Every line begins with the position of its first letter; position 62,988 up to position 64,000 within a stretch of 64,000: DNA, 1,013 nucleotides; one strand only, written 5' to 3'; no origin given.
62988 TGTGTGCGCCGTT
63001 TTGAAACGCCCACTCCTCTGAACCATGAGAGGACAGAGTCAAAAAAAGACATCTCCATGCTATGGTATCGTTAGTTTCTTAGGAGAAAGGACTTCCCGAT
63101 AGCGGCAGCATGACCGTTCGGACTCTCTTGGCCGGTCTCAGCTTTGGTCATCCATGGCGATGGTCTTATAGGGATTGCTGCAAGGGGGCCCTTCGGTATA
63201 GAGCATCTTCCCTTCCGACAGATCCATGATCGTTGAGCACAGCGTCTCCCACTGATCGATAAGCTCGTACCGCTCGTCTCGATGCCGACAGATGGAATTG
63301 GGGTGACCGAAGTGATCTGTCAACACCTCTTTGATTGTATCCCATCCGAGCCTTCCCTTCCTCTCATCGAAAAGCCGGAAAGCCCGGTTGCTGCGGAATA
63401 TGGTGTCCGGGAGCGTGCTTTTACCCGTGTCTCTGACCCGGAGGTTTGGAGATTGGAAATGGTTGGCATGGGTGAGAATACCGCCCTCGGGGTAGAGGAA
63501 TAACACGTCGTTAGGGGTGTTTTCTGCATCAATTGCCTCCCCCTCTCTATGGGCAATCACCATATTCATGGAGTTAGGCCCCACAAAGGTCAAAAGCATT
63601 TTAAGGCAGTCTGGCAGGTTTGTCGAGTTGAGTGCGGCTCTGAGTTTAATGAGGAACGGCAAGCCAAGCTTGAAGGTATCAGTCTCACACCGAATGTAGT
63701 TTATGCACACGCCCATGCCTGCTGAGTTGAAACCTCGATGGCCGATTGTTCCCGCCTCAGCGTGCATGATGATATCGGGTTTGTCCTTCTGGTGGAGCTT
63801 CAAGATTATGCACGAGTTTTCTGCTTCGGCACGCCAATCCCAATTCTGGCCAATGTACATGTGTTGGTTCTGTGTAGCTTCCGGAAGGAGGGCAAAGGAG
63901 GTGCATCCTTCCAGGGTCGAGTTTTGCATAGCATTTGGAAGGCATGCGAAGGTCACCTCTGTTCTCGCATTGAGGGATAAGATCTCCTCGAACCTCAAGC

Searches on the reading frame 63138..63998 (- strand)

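Call 88: search_protein_families(library=pfam, proteins=[window:63138-63998:-], max_evalue=0.00001)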
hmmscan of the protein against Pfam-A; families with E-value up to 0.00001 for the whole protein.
window:63138-63998:- (286 aa): 1 family
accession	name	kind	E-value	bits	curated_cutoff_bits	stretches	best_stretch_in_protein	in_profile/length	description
PF03417.21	AAT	-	8.9e-16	58.7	23.2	1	44-270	5-221/225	Acyl-coenzyme A:6-aminopenicillanic acid acyl-transferase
